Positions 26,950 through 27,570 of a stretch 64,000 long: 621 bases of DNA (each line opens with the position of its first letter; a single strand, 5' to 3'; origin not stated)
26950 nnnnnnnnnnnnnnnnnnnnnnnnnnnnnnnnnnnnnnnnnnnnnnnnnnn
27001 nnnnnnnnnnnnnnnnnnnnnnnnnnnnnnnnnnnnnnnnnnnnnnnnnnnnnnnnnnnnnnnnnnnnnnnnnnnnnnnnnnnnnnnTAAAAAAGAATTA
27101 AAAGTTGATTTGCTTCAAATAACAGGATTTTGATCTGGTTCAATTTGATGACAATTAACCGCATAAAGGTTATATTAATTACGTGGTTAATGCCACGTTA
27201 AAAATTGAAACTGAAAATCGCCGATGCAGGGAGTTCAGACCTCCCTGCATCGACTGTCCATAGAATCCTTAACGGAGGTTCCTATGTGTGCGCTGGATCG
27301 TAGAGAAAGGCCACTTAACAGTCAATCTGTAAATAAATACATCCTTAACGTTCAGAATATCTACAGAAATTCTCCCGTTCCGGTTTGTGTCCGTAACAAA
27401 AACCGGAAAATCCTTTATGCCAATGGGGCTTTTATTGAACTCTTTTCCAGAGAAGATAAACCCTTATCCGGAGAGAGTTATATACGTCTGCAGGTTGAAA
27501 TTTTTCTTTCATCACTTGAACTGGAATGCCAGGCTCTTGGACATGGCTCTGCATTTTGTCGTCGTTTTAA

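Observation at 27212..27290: FinP-like antisense RNA over the traJ leader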

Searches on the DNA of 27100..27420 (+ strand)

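Call 6: search_dna_similar(query=window:27100-27420:+, collection=plasmids, mode=near, max_rows=25)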
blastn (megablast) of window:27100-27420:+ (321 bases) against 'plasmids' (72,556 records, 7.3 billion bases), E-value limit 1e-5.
Records with a match: 4353; places in all: 5355; records where one place covers at least 80% of the query: 420.
Best place of each record, by identity: >=99% 552; 95-99% 1140; 90-95% 108; 80-90% 2553.
By first word of the organism name: Escherichia 3145; Klebsiella 592; Salmonella 465; Shigella 122; Enterobacter 12; Citrobacter 11; uncultured 4; Cronobacter 1; Pseudomonas 1.
By predicted mobility (MOB-suite, as given by PLSDB): conjugative 3831; mobilizable 379; non-mobilizable 143.
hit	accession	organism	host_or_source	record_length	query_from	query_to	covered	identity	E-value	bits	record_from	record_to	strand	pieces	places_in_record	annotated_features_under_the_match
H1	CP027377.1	Escherichia coli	Homo sapiens,stool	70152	1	321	100%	100.0%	4e-167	593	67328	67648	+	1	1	record has no annotation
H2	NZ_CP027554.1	Escherichia coli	Homo sapiens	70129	1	321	100%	100.0%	4e-167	593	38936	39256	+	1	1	PAS domain-containing protein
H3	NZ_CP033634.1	Escherichia coli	cell culture,chicken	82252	1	321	100%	100.0%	4e-167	593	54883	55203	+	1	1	PAS domain-containing protein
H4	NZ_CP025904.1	Escherichia coli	Homo sapiens,stool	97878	1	321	100%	100.0%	4e-167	593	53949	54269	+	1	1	none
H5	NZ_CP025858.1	Escherichia coli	Homo sapiens,stool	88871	1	321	100%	100.0%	4e-167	593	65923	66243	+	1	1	none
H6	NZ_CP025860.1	Escherichia coli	Homo sapiens,stool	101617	1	321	100%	100.0%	4e-167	593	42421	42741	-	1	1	none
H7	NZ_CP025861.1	Escherichia coli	Homo sapiens,stool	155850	1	321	100%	100.0%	4e-167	593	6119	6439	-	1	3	none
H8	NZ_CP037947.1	Escherichia coli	Homo sapiens,human,stool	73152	1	321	100%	100.0%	4e-167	593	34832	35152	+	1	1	PAS domain-containing protein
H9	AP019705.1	Escherichia coli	Homo sapiens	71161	1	321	100%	100.0%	4e-167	593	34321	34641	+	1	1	traJ: transcriptional activator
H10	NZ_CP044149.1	Escherichia coli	-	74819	1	321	100%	100.0%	4e-167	593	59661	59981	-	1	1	PAS domain-containing protein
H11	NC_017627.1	Escherichia coli 042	-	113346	1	321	100%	100.0%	4e-167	593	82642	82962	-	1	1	PAS domain-containing protein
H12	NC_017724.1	Escherichia coli ETEC H10407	-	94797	1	321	100%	100.0%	4e-167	593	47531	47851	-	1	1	none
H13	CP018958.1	Escherichia coli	Homo sapiens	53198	1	321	100%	100.0%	4e-167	593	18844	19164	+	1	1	protein TraJ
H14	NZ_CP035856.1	Escherichia coli TW11681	-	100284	1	321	100%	100.0%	4e-167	593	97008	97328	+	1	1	none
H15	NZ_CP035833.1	Escherichia coli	Homo sapiens,stool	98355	1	321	100%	100.0%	4e-167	593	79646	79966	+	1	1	none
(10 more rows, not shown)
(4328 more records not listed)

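Call 7: search_dna_similar(query=window:27100-27420:+, collection=ecoli_genomes, mode=near, max_rows=15)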
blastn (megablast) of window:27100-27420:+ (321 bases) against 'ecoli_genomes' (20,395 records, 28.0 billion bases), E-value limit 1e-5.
Records with a match: 3269; places in all: 3317; records where one place covers at least 80% of the query: 503.
Genomes with a match: 2828 of 5426; with a place that covers at least 80% of the query: 488. Places per genome that has any: lowest 1, median 1, highest 7. On chromosomes: 40 places; on plasmids: 3277.
Best place of each record, by identity: >=99% 547; 95-99% 616; 90-95% 125; 80-90% 1981.
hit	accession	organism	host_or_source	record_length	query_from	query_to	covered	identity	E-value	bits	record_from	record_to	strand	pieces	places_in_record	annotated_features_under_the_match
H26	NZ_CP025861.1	Escherichia coli strain 504239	Homo sapiens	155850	1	321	100%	100.0%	1e-166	593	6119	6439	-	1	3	PAS domain-containing protein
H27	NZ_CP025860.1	Escherichia coli strain 504239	Homo sapiens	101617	1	321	100%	100.0%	1e-166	593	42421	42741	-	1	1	PAS domain-containing protein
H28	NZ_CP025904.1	Escherichia coli strain 300709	Homo sapiens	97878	1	321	100%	100.0%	1e-166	593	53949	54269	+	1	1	PAS domain-containing protein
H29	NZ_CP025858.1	Escherichia coli strain 504838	Homo sapiens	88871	1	321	100%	100.0%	1e-166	593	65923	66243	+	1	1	PAS domain-containing protein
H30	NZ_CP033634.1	Escherichia coli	chicken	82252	1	321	100%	100.0%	1e-166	593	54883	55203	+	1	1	PAS domain-containing protein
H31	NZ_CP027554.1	Escherichia coli strain 2013C-3513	Homo sapiens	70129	1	321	100%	100.0%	1e-166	593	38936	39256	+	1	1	PAS domain-containing protein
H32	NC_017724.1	Escherichia coli ETEC H10407 strain ETEC H10407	-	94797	1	321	100%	100.0%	1e-166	593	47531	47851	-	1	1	PAS domain-containing protein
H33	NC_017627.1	Escherichia coli 042 strain 042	-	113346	1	321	100%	100.0%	1e-166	593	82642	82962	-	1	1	PAS domain-containing protein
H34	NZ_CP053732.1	Escherichia coli strain CP55_Sichuan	pig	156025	1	321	100%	100.0%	1e-166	593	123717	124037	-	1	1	PAS domain-containing protein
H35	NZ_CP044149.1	Escherichia coli O157 strain AR-0427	missing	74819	1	321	100%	100.0%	1e-166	593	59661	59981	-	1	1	PAS domain-containing protein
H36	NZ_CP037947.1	Escherichia coli strain CFSAN027346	Homo sapiens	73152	1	321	100%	100.0%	1e-166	593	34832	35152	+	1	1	PAS domain-containing protein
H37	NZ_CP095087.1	Escherichia coli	Homo sapiens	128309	1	321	100%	100.0%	1e-166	593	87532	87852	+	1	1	PAS domain-containing protein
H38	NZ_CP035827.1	Escherichia coli strain 67-1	Homo sapiens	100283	1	321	100%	100.0%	1e-166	593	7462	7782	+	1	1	PAS domain-containing protein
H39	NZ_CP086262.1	Escherichia coli strain SCPM-O-B-9427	Homo sapiens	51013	1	321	100%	100.0%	1e-166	593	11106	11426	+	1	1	PAS domain-containing protein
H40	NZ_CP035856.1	Escherichia coli TW11681 strain TW11681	-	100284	1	321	100%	100.0%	1e-166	593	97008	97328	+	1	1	PAS domain-containing protein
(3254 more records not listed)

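Call 9: get_annotated_region(hit=H33, flank=1500)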
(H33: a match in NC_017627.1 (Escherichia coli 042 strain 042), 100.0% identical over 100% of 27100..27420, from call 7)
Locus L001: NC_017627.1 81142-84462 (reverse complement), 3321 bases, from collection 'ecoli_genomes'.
description: Escherichia coli 042 plasmid pAA, complete sequence
organism: Escherichia coli 042 strain 042 (NCBI taxid 216592)
replicon: plasmid pAA; assembly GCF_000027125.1
host: -; source: -; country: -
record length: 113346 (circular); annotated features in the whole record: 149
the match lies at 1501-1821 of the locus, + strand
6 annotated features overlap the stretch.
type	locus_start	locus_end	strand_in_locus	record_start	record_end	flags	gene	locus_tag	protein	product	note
CDS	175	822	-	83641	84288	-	-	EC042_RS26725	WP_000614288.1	transglycosylase SLT domain-containing protein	-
CDS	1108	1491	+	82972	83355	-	traM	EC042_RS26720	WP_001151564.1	conjugal transfer relaxosome DNA-binding protein TraM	-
CDS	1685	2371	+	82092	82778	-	-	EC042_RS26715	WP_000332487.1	PAS domain-containing protein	-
CDS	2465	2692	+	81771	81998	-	traY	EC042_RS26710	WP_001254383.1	conjugal transfer relaxosome protein TraY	-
CDS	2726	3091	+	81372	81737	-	traA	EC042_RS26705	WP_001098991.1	type IV conjugative transfer system pilin TraA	-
CDS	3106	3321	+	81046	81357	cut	traL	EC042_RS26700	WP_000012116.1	type IV conjugative transfer system protein TraL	-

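Call 24: search_dna_similar(query=window:27195-27284:+, collection=plasmids, mode=near, max_rows=40, rows=spread)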
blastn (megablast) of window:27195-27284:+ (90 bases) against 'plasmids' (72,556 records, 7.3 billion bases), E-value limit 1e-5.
Records with a match: 3265; places in all: 4243; records where one place covers at least 80% of the query: 3066.
Best place of each record, by identity: >=99% 283; 95-99% 966; 90-95% 897; 80-90% 1119.
By first word of the organism name: Escherichia 2315; Klebsiella 464; Salmonella 418; Shigella 51; Enterobacter 7; Citrobacter 5; uncultured 3; Cronobacter 1; Pseudomonas 1.
By predicted mobility (MOB-suite, as given by PLSDB): conjugative 2797; mobilizable 325; non-mobilizable 143.
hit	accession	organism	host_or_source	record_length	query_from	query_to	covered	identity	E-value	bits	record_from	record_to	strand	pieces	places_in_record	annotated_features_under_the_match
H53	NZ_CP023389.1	Escherichia coli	canine,whole organism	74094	1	90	100%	100.0%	2e-39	167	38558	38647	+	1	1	PAS domain-containing protein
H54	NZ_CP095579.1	Escherichia coli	Homo sapiens,Pure culture one microbial ...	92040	1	90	100%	100.0%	2e-39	167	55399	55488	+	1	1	PAS domain-containing protein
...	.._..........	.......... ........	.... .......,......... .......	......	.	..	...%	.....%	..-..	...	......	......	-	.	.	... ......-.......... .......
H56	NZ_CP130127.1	Salmonella enterica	Chicken Wings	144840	1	90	100%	100.0%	2e-39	167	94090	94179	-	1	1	PAS domain-containing protein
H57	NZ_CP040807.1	Escherichia fergusonii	chicken,cell culture,feces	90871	1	90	100%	96.7%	2e-34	150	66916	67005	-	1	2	PAS domain-containing protein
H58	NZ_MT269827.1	Klebsiella pneumoniae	-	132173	1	90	100%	96.7%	2e-34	150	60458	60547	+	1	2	PAS domain-containing protein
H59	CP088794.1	Escherichia coli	Homo sapiens,blood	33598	1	90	100%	96.7%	2e-34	150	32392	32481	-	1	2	none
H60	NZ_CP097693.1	Klebsiella pneumoniae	Homo sapiens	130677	1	90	100%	96.7%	2e-34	150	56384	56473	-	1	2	PAS domain-containing protein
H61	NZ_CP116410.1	Escherichia coli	Pre-treated sample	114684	1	90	100%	96.7%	2e-34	150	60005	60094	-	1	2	none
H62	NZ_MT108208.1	Klebsiella pneumoniae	-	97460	1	90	100%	96.7%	2e-34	150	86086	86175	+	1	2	PAS domain-containing protein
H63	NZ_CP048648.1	Escherichia coli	wastewater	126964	1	90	100%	96.7%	2e-34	150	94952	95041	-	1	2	PAS domain-containing protein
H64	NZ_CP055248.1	Citrobacter freundii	Homo sapiens,urine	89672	1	90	100%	96.7%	2e-34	150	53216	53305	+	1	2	PAS domain-containing protein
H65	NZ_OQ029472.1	Escherichia coli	-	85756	1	90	100%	96.7%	2e-34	150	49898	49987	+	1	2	PAS domain-containing protein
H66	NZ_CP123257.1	Escherichia coli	chicken,individual chicken feces,feces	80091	1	90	100%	96.7%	2e-34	150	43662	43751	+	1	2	PAS domain-containing protein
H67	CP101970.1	Escherichia coli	Microbe organism,goat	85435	1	90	100%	95.6%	3e-32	143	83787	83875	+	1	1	traJ: conjugal transfer transcriptional regulator TraJ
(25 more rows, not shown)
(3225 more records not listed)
